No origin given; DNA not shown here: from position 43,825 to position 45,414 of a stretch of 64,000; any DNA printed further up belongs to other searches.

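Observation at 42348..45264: Predicted membrane pseudokinase (HGH in place of HRD) overlapping an MscS-FHA mechanosensitive channel gene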

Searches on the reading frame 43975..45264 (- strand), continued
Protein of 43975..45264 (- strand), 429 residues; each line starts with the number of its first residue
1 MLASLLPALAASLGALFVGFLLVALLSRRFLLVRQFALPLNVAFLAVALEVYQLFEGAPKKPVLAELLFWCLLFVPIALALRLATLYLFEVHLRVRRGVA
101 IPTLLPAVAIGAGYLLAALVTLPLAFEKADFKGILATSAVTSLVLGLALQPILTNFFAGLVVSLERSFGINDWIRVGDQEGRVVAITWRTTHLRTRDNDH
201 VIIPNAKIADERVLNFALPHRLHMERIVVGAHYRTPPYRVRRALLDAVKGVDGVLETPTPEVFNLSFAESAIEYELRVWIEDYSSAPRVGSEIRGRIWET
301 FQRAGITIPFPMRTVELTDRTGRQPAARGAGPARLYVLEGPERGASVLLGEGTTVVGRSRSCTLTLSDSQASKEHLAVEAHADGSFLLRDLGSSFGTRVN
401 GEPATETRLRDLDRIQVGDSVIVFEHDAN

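Call 39: find_encoding_contigs(protein=P0221, flank=7000, max_places=1)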
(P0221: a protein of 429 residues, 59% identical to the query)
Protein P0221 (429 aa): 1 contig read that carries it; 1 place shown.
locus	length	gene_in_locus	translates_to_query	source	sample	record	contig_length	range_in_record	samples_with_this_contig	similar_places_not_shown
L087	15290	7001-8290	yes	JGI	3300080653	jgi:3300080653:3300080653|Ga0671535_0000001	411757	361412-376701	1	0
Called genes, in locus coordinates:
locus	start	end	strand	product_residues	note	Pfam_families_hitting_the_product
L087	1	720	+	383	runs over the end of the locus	PF13623:SurA_N_2, PF13624:SurA_N_3, PF09312:SurA_N, PF13145:Rotamase_2, PF13616:Rotamase_3, PF00639:Rotamase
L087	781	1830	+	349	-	PF01073:3Beta_HSD, PF01370:Epimerase, PF02719:Polysacc_synt_2 (faint), PF04321:RmlD_sub_bind, PF05368:NmrA, PF16363:GDP_Man_Dehyd, PF13460:NAD_binding_10, PF07993:NAD_binding_4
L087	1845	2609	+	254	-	PF05711:TylF, PF13578:Methyltransf_24 (weak)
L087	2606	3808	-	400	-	PF02646:RmuC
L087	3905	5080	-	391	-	PF02771:Acyl-CoA_dh_N, PF02770:Acyl-CoA_dh_M, PF00441:Acyl-CoA_dh_1, PF08028:Acyl-CoA_dh_2, PF22924:ACOX_C_alpha1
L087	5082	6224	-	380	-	PF02771:Acyl-CoA_dh_N, PF02770:Acyl-CoA_dh_M, PF00441:Acyl-CoA_dh_1, PF22924:ACOX_C_alpha1 (faint), PF08028:Acyl-CoA_dh_2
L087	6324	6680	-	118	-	PF09954:DUF2188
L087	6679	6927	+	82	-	-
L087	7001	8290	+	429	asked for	PF00924:MS_channel_2nd, PF21082:MS_channel_3rd, PF16697:Yop-YscD_cpl, PF00498:FHA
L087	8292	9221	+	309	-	PF00069:Pkinase, PF07714:PK_Tyr_Ser-Thr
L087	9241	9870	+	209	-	PF01183:Glyco_hydro_25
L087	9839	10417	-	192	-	-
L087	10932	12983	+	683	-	PF00990:GGDEF, PF00563:EAL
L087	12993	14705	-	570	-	PF01425:Amidase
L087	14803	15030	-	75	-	PF07362:CcdA (weak)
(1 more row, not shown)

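Call 63: search_protein_families(library=pfam, proteins=[L043:6067-8169:+, L046:6178-8241:+, L060:6223-8154:+, L067:6190-8193:+, L071:6259-8256:+, L079:6238-8160:+, L080:6229-8232:+, L077:1386-3317:+, L008:6238-8250:+, L064:6195-8195:+], max_evalue=0.001)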
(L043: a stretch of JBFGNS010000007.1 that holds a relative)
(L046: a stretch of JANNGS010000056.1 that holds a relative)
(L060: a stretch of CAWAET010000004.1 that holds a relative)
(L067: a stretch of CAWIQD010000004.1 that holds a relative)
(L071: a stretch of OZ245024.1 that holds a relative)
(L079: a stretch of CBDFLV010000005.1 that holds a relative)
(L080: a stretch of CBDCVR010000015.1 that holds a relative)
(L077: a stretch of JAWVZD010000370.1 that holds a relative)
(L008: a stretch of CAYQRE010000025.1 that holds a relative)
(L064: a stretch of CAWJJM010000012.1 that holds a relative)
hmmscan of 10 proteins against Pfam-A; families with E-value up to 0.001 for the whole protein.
L043:6067-8169:+ (701 aa): 6 families
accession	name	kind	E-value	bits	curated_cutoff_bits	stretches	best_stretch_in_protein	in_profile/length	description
PF00069.31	Pkinase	-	4.5e-46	157.8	31.7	1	71-276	1-198/263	Protein kinase domain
PF07714.23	PK_Tyr_Ser-Thr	-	5.7e-39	134.4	23.1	1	75-279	5-209/258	Protein tyrosine and serine/threonine kinase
PF13174.12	TPR_6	-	1.7e-13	50.6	26.3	0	498-530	1-33/33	Tetratricopeptide repeat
PF03109.22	ABC1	-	2.7e-08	33.7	22.9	1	108-218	112-216/244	ABC1 atypical kinase-like domain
PF21545.3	T7SS_EccA1_N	-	3.3e-05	23.7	27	1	474-537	182-243/272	T7SS, ESX-1 secretion system protein EccA1, N-terminal domain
PF13428.12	TPR_14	-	0.00056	20.8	23.5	0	497-536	1-40/44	Tetratricopeptide repeat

L046:6178-8241:+ (688 aa): 8 families
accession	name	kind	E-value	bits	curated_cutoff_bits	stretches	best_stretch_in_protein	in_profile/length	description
PF00069.31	Pkinase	-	4.8e-46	157.7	31.7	1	37-242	1-198/263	Protein kinase domain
PF07714.23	PK_Tyr_Ser-Thr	-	3.5e-34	118.7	23.1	1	41-245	5-209/258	Protein tyrosine and serine/threonine kinase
PF13174.12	TPR_6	-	3.2e-08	34.1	26.3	0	646-672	1-26/33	Tetratricopeptide repeat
PF01636.29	APH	-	5.5e-07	30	23.2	1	75-153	33-110/239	Phosphotransferase enzyme family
PF06293.20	Kdo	-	6.9e-06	26.1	21.3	1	115-170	97-154/207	Lipopolysaccharide kinase (Kdo/WaaP) family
PF03109.22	ABC1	-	1.4e-05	24.8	22.9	1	71-183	109-215/244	ABC1 atypical kinase-like domain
PF13428.12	TPR_14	-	4.9e-05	24.1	23.5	0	532-567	7-42/44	Tetratricopeptide repeat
PF13432.12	TPR_16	-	0.00013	22.8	32.7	1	590-635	14-56/65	Tetratricopeptide repeat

L060:6223-8154:+ (644 aa): 5 families
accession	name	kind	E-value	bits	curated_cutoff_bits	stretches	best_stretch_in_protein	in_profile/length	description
PF00069.31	Pkinase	-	8.1e-48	163.5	31.7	1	17-254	1-252/263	Protein kinase domain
PF07714.23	PK_Tyr_Ser-Thr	-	1.3e-38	133.2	23.1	1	22-227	6-211/258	Protein tyrosine and serine/threonine kinase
PF13174.12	TPR_6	-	5.3e-13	49.1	26.3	0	565-596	2-33/33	Tetratricopeptide repeat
PF03109.22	ABC1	-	7.7e-08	32.2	22.9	1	60-164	118-216/244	ABC1 atypical kinase-like domain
PF13181.12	TPR_8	-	3.8e-06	27.1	25.7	0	440-462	2-24/34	Tetratricopeptide repeat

L067:6190-8193:+ (668 aa): 6 families
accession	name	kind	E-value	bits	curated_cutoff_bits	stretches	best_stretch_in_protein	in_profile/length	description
PF00069.31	Pkinase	-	1.6e-45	156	31.7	1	20-256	1-251/263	Protein kinase domain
PF07714.23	PK_Tyr_Ser-Thr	-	1.5e-36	126.5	23.1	1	22-260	3-251/258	Protein tyrosine and serine/threonine kinase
PF13174.12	TPR_6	-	2.7e-12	46.9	26.3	0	464-495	1-32/33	Tetratricopeptide repeat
PF13525.12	YfiO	-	5.8e-08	33.2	25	1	425-594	4-185/203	Outer membrane lipoprotein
PF03109.22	ABC1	-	3e-06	27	22.9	1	62-166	117-215/244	ABC1 atypical kinase-like domain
PF13432.12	TPR_16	-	0.00027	21.8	32.7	1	430-497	1-65/65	Tetratricopeptide repeat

L071:6259-8256:+ (666 aa): 7 families
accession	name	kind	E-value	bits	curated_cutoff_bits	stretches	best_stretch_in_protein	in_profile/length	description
PF00069.31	Pkinase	-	3.3e-39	135.3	31.7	1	28-262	1-251/263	Protein kinase domain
PF07714.23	PK_Tyr_Ser-Thr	-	3.4e-30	105.7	23.1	1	30-234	3-209/258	Protein tyrosine and serine/threonine kinase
PF13174.12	TPR_6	-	2e-13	50.5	26.3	0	462-492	1-31/33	Tetratricopeptide repeat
PF03109.22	ABC1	-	1.3e-05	24.9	22.9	1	62-188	109-229/244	ABC1 atypical kinase-like domain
PF13432.12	TPR_16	-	0.00033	21.5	32.7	0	428-485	1-55/65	Tetratricopeptide repeat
PF13428.12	TPR_14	-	0.00047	21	23.5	0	426-464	3-41/44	Tetratricopeptide repeat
PF13525.12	YfiO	-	0.00073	19.8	25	0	428-602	46-195/203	Outer membrane lipoprotein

L079:6238-8160:+ (641 aa): 9 families
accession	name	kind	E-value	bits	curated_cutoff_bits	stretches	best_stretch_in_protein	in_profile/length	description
PF00069.31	Pkinase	-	2.3e-43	148.9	31.7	1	29-266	1-252/263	Protein kinase domain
PF07714.23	PK_Tyr_Ser-Thr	-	2.1e-34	119.5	23.1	1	30-230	2-202/258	Protein tyrosine and serine/threonine kinase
PF13174.12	TPR_6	-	3e-13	49.9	26.3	0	561-591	2-32/33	Tetratricopeptide repeat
PF13432.12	TPR_16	-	1.6e-08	35.3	32.7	0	406-458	4-53/65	Tetratricopeptide repeat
PF03109.22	ABC1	-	2.2e-07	30.7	22.9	1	103-189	144-229/244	ABC1 atypical kinase-like domain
PF13181.12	TPR_8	-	9.3e-06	25.9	25.7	0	560-584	2-26/34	Tetratricopeptide repeat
PF01636.29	APH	-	0.00021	21.6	23.2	0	142-172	165-195/239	Phosphotransferase enzyme family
PF06293.20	Kdo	-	0.00028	20.8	21.3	1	104-171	94-166/207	Lipopolysaccharide kinase (Kdo/WaaP) family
PF07719.23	TPR_2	-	0.00038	20.8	27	0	560-587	2-29/34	Tetratricopeptide repeat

L080:6229-8232:+ (668 aa): 8 families
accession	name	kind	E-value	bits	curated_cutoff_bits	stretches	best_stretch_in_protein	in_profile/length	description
PF00069.31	Pkinase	-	4.4e-48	164.4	31.7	1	42-246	1-198/263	Protein kinase domain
PF07714.23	PK_Tyr_Ser-Thr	-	4.2e-41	141.4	23.1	1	46-250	5-210/258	Protein tyrosine and serine/threonine kinase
PF13174.12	TPR_6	-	3.7e-13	49.6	26.3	0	463-495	1-33/33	Tetratricopeptide repeat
PF13432.12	TPR_16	-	9.7e-08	32.8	32.7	1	432-495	4-64/65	Tetratricopeptide repeat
PF03109.22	ABC1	-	2.1e-05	24.3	22.9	0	85-187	119-215/244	ABC1 atypical kinase-like domain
PF13428.12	TPR_14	-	6.1e-05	23.8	23.5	0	463-502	2-41/44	Tetratricopeptide repeat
PF13181.12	TPR_8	-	0.00015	22.1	25.7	0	621-646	1-25/34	Tetratricopeptide repeat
PF01163.29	RIO1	-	0.0004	20.5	22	1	116-177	83-142/187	RIO domain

L077:1386-3317:+ (644 aa): 6 families
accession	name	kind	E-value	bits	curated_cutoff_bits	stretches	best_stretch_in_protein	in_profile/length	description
PF00069.31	Pkinase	-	1.5e-39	136.4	31.7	1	12-249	1-253/263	Protein kinase domain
PF07714.23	PK_Tyr_Ser-Thr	-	8.2e-31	107.7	23.1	1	15-218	4-208/258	Protein tyrosine and serine/threonine kinase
PF13174.12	TPR_6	-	1.9e-10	41.1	26.3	0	599-625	1-26/33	Tetratricopeptide repeat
PF03109.22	ABC1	-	1.6e-09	37.8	22.9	1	51-169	114-226/244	ABC1 atypical kinase-like domain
PF13525.12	YfiO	-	0.00043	20.5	25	0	417-520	21-131/203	Outer membrane lipoprotein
PF01636.29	APH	-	0.00075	19.8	23.2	1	15-127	2-109/239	Phosphotransferase enzyme family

L008:6238-8250:+ (671 aa): 6 families
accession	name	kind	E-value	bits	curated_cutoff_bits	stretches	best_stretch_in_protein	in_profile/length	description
PF00069.31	Pkinase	-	2.1e-37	129.4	31.7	1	17-228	1-204/263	Protein kinase domain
PF07714.23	PK_Tyr_Ser-Thr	-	8e-29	101.2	23.1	1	19-224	3-208/258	Protein tyrosine and serine/threonine kinase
PF13174.12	TPR_6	-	4.6e-16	58.7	26.3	1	507-540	1-33/33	Tetratricopeptide repeat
PF13428.12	TPR_14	-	6.4e-08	33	23.5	0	506-548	1-42/44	Tetratricopeptide repeat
PF13432.12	TPR_16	-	9.6e-06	26.4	32.7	1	476-541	4-65/65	Tetratricopeptide repeat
PF13525.12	YfiO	-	0.0003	21.1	25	0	438-603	11-190/203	Outer membrane lipoprotein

L064:6195-8195:+ (667 aa): 7 families
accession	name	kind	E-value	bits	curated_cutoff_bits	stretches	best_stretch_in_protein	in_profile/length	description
PF00069.31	Pkinase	-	7.9e-28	98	31.7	1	17-217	6-198/263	Protein kinase domain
PF07714.23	PK_Tyr_Ser-Thr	-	9.3e-23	81.3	23.1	1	31-219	24-208/258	Protein tyrosine and serine/threonine kinase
PF13174.12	TPR_6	-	5.4e-18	64.8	26.3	0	588-619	2-33/33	Tetratricopeptide repeat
PF13525.12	YfiO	-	7e-09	36.2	25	1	471-609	14-150/203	Outer membrane lipoprotein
PF13181.12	TPR_8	-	5.7e-06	26.5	25.7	0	587-610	2-25/34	Tetratricopeptide repeat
PF07719.23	TPR_2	-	1.1e-05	25.6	27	0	587-612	2-27/34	Tetratricopeptide repeat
PF13428.12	TPR_14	-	2.1e-05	25.2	23.5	0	587-630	2-44/44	Tetratricopeptide repeat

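Call 74: search_protein_families(library=pfam, proteins=[L023:6297-7943:+, L023:6447-7484:-], max_evalue=0.001)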
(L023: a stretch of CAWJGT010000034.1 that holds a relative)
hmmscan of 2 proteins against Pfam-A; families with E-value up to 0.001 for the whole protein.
L023:6297-7943:+ (548 aa): 2 families
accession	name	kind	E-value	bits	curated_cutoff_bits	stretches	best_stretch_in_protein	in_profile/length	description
PF00561.26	Abhydrolase_1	-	8e-17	62.1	25.8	1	149-284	2-103/245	alpha/beta hydrolase fold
PF08386.16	Abhydrolase_4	-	1.7e-10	41.4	21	1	441-532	9-103/103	TAP-like protein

L023:6447-7484:- (345 aa): 0 families

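Call 76: search_protein_representatives(protein=window:43975-45264:-)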
Query: 429 residues. Proteins with E-value up to 0.001 (for the whole library): 58402; up to 1e-10: 19394; up to 1e-30: 642. The best 150 are listed.
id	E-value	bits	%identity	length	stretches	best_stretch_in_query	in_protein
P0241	5.1e-139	480.1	58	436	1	3-427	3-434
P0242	1.7e-117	409.2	53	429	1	31-427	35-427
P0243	1.0e-116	406.6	49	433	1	5-426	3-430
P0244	3.4e-106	372.0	50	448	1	7-428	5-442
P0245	1.9e-90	320.1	51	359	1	9-321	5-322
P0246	2.5e-90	319.8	54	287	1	149-426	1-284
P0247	2.8e-82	293.2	42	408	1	30-425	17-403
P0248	5.2e-80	285.8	40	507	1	11-426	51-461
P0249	1.9e-72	260.9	61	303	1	7-237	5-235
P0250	1.3e-71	258.1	44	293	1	136-426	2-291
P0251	5.4e-71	256.1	55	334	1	101-332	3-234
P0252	2.3e-70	254.0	56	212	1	81-287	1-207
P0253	6.3e-67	242.7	41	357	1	86-425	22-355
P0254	6.5e-66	239.3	40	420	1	18-425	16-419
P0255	5.1e-64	233.1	51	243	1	10-249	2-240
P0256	1.2e-61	225.3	36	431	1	10-426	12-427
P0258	2.9e-60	220.8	40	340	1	114-426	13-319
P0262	1.6e-56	208.4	37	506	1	12-318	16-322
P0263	2.2e-56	207.9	43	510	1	77-317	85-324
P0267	2.4e-54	201.3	32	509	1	6-319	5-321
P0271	1.7e-52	195.1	42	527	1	71-328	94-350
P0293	2.9e-48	181.2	37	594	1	42-338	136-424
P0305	3.8e-47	177.5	31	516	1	6-409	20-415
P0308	1.4e-46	175.6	37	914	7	330-425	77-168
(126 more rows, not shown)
